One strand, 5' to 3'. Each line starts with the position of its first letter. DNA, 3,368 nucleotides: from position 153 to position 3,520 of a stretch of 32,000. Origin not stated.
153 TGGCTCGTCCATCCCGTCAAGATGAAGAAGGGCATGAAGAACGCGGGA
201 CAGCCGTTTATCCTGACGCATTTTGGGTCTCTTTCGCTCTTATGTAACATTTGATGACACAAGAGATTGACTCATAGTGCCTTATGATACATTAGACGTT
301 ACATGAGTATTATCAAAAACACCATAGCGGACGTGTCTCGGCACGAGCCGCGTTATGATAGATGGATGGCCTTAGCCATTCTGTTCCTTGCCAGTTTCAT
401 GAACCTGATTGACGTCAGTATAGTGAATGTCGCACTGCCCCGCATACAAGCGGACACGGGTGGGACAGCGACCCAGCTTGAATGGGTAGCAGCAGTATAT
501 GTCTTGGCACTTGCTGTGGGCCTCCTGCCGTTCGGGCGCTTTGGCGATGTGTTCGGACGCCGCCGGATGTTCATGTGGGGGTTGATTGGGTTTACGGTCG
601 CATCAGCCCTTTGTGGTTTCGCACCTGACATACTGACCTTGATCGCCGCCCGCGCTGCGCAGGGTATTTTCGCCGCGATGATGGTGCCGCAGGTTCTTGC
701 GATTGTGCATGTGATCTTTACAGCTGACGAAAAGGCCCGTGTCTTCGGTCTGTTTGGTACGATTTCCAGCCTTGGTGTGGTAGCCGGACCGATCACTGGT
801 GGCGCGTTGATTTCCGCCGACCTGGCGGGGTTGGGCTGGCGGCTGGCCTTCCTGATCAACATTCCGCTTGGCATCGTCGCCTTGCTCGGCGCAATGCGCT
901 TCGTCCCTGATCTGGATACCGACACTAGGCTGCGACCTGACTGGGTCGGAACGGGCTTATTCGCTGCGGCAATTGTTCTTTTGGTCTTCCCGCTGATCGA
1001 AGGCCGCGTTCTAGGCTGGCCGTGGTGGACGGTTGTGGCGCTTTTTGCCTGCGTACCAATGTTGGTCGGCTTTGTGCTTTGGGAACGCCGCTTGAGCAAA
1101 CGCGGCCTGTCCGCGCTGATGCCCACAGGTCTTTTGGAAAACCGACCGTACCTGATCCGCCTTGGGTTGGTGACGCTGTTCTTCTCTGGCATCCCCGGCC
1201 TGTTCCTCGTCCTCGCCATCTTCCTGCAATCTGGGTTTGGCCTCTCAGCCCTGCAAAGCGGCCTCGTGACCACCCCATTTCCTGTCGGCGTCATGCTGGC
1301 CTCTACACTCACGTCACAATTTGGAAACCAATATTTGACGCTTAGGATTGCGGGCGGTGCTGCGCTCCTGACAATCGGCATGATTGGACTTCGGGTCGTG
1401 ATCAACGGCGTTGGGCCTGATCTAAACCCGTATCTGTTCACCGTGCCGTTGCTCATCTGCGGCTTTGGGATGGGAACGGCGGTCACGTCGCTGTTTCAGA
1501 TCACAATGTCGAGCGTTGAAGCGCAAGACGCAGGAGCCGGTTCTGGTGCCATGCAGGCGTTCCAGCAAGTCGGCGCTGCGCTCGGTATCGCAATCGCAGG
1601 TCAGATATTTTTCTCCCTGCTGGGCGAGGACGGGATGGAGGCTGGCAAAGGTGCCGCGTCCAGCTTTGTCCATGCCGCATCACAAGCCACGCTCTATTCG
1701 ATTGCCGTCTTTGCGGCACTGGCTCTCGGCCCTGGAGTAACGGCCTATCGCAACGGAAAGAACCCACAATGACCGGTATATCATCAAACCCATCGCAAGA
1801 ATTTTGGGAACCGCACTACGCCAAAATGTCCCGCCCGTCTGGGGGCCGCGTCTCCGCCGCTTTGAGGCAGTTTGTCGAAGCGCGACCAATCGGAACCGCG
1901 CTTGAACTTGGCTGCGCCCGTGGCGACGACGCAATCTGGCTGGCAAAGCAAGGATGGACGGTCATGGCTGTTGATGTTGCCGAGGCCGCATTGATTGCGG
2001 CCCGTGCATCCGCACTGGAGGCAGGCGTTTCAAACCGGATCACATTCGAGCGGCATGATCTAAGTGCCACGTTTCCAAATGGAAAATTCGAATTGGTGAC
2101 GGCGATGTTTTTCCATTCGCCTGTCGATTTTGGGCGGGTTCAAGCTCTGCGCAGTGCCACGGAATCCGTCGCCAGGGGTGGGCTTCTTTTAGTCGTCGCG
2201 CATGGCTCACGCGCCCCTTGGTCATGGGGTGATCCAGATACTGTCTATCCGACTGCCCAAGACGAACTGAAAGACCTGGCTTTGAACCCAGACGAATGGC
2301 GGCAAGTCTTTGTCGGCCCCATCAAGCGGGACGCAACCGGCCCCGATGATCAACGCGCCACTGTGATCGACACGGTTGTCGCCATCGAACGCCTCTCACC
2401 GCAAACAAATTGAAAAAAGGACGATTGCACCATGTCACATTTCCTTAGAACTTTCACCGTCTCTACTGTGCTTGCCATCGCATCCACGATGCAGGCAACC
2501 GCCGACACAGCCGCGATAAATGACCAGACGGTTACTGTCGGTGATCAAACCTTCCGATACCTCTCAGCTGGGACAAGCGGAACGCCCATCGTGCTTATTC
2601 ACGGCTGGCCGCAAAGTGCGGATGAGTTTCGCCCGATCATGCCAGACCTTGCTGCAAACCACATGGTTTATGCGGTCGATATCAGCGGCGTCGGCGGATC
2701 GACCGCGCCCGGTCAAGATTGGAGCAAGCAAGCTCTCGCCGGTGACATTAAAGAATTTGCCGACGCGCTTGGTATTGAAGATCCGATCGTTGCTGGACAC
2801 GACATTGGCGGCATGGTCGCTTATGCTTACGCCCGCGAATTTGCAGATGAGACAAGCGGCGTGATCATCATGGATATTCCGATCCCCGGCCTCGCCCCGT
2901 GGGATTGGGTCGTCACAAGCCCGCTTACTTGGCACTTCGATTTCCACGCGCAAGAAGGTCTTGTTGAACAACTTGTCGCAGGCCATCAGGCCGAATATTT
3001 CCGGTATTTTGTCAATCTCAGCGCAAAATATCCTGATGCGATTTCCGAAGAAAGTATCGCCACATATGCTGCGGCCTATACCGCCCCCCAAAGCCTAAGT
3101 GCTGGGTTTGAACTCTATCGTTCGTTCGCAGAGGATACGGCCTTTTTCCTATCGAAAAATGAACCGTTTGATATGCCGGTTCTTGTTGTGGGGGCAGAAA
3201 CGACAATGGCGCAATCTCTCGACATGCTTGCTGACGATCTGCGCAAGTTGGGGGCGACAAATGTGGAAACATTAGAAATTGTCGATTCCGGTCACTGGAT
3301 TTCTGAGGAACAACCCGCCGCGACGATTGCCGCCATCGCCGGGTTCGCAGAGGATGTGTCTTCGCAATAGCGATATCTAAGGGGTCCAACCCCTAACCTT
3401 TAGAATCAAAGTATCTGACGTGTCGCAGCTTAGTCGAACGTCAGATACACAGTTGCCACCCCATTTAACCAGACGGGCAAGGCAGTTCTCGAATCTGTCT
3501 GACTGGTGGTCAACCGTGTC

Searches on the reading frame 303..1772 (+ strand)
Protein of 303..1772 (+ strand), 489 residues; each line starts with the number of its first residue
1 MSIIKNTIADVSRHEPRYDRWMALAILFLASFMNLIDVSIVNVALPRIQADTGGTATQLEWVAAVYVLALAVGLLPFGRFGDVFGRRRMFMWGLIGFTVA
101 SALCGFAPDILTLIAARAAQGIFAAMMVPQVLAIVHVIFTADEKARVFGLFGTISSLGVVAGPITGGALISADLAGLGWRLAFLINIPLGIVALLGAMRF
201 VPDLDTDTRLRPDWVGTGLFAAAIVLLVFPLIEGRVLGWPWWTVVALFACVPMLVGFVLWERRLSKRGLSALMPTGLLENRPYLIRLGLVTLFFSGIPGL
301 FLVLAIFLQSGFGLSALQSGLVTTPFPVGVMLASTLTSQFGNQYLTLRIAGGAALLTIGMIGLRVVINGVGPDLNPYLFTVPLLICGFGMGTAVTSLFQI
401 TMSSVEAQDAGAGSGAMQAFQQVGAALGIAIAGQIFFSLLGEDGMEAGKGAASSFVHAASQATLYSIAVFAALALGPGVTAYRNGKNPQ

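Call 24: search_protein_families(library=pfam, proteins=[window:303-1772:+], max_evalue=0.001)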
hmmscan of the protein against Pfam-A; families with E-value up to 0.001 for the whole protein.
window:303-1772:+ (489 aa): 2 families
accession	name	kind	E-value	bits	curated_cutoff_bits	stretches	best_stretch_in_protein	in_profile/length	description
PF07690.21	MFS_1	-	4e-47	161.3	33.4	2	27-207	1-178/347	Major Facilitator Superfamily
PF00083.30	Sugar_tr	-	8.8e-09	35.2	22.3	1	28-202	18-192/452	Sugar (and other) transporter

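Call 52: find_encoding_contigs(protein=window:303-1772:+, flank=10000, max_places=6)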
Protein window:303-1772:+ (489 aa): 2 contigs read that carry it; 2 places shown.
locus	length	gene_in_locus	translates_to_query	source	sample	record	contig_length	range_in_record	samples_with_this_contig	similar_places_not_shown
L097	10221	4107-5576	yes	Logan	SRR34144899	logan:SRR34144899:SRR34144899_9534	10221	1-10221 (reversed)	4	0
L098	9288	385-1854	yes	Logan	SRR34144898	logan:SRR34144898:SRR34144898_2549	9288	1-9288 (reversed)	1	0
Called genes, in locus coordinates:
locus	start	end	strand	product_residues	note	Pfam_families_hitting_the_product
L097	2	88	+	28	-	?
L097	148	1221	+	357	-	PF12006:DUF3500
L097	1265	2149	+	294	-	PF23023:Anti-Pycsar_Apyc1 (weak), PF00753:Lactamase_B, PF12706:Lactamase_B_2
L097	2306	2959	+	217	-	-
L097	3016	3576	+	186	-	PF05951:Peptidase_M15_2, PF08291:Peptidase_M15_3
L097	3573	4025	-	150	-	PF02082:Rrf2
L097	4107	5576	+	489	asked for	PF00083:Sugar_tr, PF07690:MFS_1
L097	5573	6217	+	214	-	PF05724:TPMT, PF13489:Methyltransf_23, PF08241:Methyltransf_11, PF08242:Methyltransf_12, PF13649:Methyltransf_25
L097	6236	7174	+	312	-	PF12146:Hydrolase_4 (weak), PF00561:Abhydrolase_1, PF12697:Abhydrolase_6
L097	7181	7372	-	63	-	-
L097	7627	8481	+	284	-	PF01370:Epimerase (weak), PF02254:TrkA_N (weak), PF05368:NmrA, PF13460:NAD_binding_10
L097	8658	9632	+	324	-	PF00437:T2SSE, PF27713:UCP018868 (weak)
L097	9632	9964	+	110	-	PF04956:TrbC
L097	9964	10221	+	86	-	?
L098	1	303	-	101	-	?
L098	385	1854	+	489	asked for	PF00083:Sugar_tr, PF07690:MFS_1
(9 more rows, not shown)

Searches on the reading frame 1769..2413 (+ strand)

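Call 24: search_protein_families(library=pfam, proteins=[window:1769-2413:+], max_evalue=0.001)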
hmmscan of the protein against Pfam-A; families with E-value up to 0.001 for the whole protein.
window:1769-2413:+ (214 aa): 7 families
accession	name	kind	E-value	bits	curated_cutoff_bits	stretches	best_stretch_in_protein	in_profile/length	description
PF13649.12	Methyltransf_25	-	6.8e-12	46.4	27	1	45-138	2-97/97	Methyltransferase domain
PF08242.18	Methyltransf_12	-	3.8e-10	40.8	30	1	45-140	1-98/98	Methyltransferase domain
PF08241.18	Methyltransf_11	-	3.1e-08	34.6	21.2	1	45-141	1-94/95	Methyltransferase domain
PF13489.12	Methyltransf_23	-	7e-08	32.8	27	1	38-148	20-122/164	Methyltransferase domain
PF05724.17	TPMT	-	1.1e-07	32.2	26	1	11-118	4-111/218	Thiopurine S-methyltransferase (TPMT)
PF13847.12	Methyltransf_31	-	6.5e-06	26.3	27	1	43-112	6-80/145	Methyltransferase domain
PF05175.20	MTS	-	0.00017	21.7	23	1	30-144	21-140/170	Methyltransferase small domain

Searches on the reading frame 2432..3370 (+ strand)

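Call 24: search_protein_families(library=pfam, proteins=[window:2432-3370:+], max_evalue=0.001)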
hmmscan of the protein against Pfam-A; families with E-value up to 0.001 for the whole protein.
window:2432-3370:+ (312 aa): 4 families
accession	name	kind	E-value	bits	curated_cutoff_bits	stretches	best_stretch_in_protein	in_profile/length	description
PF00561.26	Abhydrolase_1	-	5.7e-25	88.8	25.8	1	52-294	2-244/245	alpha/beta hydrolase fold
PF12697.13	Abhydrolase_6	-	2.5e-20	74.5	26.3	1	53-300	1-216/217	Alpha/beta hydrolase family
PF12146.15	Hydrolase_4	-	6e-07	29.4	27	1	53-146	7-106/239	Serine aminopeptidase, S33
PF03096.20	Ndr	-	7.6e-05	22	23.3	1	73-305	52-275/283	Ndr family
